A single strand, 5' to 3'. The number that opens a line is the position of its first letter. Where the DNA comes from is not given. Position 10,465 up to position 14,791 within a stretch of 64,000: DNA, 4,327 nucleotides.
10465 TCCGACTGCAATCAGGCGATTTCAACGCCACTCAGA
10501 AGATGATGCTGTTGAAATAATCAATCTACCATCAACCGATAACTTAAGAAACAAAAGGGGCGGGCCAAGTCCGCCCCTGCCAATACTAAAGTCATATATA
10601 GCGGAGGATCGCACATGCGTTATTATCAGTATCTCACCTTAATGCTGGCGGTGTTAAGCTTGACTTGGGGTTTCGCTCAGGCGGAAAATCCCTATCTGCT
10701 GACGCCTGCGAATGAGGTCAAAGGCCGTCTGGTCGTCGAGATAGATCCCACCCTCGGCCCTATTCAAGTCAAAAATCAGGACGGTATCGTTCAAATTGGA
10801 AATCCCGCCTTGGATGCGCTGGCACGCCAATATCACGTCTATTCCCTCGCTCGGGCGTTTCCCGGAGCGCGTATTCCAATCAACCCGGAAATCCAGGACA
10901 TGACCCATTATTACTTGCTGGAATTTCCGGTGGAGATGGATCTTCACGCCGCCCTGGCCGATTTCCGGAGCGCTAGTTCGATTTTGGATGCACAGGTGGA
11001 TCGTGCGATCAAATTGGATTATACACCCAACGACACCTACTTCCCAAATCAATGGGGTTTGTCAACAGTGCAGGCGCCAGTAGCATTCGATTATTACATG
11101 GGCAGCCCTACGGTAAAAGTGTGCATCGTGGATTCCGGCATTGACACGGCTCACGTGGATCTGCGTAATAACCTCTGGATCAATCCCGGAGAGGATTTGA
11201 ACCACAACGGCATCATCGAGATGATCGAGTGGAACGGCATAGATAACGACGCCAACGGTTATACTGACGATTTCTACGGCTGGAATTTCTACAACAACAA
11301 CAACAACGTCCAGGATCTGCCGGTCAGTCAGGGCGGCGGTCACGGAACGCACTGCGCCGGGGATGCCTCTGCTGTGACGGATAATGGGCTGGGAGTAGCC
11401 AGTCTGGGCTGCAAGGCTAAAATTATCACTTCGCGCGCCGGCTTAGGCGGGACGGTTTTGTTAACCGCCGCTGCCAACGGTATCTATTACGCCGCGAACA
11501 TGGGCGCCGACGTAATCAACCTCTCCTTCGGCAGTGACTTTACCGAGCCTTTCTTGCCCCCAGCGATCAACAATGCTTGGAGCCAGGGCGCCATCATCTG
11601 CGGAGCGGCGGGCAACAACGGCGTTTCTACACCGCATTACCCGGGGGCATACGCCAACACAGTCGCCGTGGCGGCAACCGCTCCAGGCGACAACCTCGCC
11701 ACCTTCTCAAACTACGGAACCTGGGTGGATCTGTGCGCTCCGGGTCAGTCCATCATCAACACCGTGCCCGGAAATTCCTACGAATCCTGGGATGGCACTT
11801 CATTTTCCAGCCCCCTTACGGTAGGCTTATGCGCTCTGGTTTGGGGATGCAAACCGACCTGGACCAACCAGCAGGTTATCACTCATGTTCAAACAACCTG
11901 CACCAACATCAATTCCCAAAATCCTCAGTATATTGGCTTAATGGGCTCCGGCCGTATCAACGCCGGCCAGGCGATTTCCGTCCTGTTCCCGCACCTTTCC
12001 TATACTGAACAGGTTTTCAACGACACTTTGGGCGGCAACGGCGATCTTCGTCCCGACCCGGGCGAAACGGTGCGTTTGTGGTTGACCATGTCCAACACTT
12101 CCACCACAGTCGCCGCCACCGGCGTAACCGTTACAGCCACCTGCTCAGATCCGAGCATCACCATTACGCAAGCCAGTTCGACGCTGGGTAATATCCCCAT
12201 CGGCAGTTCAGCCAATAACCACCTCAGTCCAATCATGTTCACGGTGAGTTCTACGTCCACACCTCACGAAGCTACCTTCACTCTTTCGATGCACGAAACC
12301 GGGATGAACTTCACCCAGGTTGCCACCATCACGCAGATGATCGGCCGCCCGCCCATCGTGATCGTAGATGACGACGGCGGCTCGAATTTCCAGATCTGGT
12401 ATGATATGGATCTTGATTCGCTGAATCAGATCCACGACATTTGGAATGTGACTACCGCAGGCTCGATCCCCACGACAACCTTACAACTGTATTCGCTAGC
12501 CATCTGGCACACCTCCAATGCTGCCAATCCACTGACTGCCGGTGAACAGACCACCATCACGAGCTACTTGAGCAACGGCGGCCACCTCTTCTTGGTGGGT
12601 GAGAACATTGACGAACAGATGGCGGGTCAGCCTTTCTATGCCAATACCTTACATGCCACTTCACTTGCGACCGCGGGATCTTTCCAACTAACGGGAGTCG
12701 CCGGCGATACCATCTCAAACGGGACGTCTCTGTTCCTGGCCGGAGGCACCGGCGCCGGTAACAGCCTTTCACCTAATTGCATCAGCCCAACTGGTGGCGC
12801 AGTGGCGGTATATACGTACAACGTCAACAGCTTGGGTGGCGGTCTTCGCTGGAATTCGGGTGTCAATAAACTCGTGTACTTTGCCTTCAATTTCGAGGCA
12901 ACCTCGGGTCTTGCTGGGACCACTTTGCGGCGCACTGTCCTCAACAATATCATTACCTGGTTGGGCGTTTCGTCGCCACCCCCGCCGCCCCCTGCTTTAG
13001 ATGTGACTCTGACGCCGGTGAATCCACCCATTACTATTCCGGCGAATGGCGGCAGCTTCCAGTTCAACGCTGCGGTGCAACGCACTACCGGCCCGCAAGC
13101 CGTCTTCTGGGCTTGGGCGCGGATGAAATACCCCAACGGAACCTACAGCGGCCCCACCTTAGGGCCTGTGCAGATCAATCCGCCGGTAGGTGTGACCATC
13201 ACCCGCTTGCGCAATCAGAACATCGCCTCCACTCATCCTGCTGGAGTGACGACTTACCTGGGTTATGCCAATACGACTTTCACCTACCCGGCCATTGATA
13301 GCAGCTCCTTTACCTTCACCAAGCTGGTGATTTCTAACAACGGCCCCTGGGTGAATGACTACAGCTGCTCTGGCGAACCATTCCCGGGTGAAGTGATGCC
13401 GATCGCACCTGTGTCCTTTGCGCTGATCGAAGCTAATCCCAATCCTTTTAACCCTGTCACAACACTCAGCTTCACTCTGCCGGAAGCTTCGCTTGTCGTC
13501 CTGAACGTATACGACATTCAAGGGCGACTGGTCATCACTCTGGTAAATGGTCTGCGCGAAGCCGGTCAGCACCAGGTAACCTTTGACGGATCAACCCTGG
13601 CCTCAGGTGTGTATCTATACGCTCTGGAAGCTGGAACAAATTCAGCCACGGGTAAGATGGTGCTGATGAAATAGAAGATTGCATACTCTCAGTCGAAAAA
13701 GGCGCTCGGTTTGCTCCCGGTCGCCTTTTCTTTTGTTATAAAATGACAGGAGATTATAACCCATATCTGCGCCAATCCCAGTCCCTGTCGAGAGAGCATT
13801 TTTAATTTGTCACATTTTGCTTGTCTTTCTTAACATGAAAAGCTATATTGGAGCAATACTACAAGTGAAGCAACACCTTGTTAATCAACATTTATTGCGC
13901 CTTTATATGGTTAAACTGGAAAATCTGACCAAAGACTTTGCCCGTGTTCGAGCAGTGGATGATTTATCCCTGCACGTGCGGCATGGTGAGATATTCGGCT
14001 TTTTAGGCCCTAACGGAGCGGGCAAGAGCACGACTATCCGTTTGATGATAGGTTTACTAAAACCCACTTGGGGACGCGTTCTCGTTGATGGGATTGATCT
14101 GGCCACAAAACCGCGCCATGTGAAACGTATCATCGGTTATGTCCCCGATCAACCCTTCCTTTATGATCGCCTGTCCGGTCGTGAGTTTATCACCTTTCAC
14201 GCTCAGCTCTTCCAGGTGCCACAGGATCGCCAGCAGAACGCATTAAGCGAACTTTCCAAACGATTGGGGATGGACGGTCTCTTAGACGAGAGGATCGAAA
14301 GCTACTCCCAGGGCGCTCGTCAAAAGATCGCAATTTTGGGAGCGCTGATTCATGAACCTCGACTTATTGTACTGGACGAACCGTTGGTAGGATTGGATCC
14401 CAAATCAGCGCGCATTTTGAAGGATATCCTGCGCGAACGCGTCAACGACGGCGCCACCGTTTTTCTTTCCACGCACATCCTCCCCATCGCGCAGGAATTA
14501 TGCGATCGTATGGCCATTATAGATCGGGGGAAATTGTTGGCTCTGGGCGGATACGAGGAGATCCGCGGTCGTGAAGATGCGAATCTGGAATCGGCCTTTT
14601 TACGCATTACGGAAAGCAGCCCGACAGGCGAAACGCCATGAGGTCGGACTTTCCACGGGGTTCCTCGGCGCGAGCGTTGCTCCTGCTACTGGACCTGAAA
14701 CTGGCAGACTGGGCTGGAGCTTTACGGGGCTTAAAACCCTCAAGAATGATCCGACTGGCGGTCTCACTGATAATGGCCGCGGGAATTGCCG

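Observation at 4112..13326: Conserved unnamed ~105-aa module immediately upstream of the T9SS CTD in six unrelated cargo proteins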

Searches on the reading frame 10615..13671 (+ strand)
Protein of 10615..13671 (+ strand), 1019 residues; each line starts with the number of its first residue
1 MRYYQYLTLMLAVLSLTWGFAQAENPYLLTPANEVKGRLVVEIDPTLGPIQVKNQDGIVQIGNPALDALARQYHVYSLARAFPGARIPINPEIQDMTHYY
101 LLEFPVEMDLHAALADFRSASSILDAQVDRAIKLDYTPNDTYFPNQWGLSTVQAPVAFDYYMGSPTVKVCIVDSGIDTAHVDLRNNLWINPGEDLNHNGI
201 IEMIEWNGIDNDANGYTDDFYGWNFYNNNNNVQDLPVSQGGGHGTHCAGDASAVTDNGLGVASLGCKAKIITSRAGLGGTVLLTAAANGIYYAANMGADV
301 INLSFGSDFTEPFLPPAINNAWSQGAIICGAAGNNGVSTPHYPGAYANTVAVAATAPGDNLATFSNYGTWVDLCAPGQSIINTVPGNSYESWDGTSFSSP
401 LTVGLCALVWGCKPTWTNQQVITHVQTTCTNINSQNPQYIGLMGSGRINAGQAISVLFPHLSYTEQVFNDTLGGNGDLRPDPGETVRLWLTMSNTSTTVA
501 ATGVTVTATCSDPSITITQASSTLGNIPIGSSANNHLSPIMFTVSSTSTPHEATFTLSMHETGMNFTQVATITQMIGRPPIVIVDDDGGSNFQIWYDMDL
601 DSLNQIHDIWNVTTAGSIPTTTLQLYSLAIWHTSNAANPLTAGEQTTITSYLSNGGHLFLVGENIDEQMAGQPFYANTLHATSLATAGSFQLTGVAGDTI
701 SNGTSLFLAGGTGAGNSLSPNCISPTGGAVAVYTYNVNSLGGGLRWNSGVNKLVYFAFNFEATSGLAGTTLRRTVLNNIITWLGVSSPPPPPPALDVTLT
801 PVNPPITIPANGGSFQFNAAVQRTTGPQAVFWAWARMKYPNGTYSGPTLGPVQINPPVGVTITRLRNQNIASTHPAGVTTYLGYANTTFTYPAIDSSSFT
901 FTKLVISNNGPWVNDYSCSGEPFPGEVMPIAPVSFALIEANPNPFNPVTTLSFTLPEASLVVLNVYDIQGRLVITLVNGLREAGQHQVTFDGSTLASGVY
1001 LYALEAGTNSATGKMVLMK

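Call 9: search_protein_families(library=pfam, proteins=[window:10615-13671:+], max_evalue=0.1)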
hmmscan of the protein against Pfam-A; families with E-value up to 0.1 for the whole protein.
window:10615-13671:+ (1019 aa): 4 families
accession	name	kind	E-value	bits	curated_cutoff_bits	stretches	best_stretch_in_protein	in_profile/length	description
PF00082.27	Peptidase_S8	-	5.1e-45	154.4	21.8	1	166-436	3-280/288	Subtilase family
PF18962.6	Por_Secre_tail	-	2.2e-08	34.7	27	1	942-1016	3-74/75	Secretion system C-terminal sorting domain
PF13860.13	FlgD_ig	-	4.3e-06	27.1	27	1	951-1008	14-77/79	FlgD Ig-like domain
PF16361.10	Peptidase_S8_N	-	0.0089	17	30.5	1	49-135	14-102/142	N-terminal of Subtilase family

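Call 10: search_protein_families(library=ncbifam, proteins=[window:10615-13671:+], max_evalue=0.1)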
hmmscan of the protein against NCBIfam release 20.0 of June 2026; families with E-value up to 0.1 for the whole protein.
window:10615-13671:+ (1019 aa): 12 families
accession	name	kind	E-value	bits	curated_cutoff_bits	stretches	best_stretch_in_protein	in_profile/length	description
TIGR03921.1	T7SS_mycosin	equivalog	3.5e-33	115.2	278.75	1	242-457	51-288/353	type VII secretion-associated serine protease mycosin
NF033595.1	denti_PrtP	equivalog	4.9e-28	98.1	300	2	301-454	342-502/606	dentilisin complex serine proteinase subunit PrtP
TIGR03895.1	protease_PatA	subfamily_domain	4.2e-14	52.2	421.05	1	287-470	47-241/606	PatA/PatG family cyanobactin maturation protease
NF049966.1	QH_SP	equivalog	5.4e-11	42.3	165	1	286-430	76-212/219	subtilisin-like serine protease QhpE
TIGR04183.1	Por_Secre_tail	domain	6.8e-09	35.6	23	1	942-1016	3-70/72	T9SS type A sorting domain-containing protein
NF051851.1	AtpSerPepEprS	equivalog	1.6e-08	33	1700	1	373-434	281-342/988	autotransporter serine peptidase EprS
NF038113.1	T9SSA_dep_M36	equivalog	4e-06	25.3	885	1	940-1017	795-868/869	T9SS-dependent M36 family metallopeptidase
TIGR03900.1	prc_long_Delta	hypoth_equivalog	0.00016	19.7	660.95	1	458-561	664-764/973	MXAN_5808 family serine peptidase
NF040553.1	SGO_0316_fam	subfamily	0.0018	16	1400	1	169-338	290-467/1486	SGO_0316/SGO_0317 family LPXTG-anchored serine peptidase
NF052323.1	T9SSA_dep_M6i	equivalog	0.002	16.1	600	1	942-1012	962-1032/1043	T9SS-dependent M6-like inactivated metalloprotease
NF040809.1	germ_prot_CspBA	exception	0.0047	14.6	1250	1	371-410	434-475/1099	bifunctional germination protease/germinant receptor pseudoprotease CspBA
NF005176.1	PRK06655.1-1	equivalog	0.05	13.5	230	0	956-1004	94-147/197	flagellar hook assembly protein FlgD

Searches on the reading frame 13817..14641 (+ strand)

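Call 45: search_protein_families(library=pfam, proteins=[window:13817-14641:+], max_evalue=0.001)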
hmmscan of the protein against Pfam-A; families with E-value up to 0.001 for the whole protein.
window:13817-14641:+ (274 aa): 2 families
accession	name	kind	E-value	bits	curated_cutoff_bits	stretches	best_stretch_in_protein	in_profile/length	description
PF00005.33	ABC_tran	-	1.3e-29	104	25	1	48-190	2-136/137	ABC transporter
PF13304.12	AAA_21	-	8.9e-11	42.8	27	1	127-221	201-299/304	AAA domain, putative AbiEii toxin, Type IV TA system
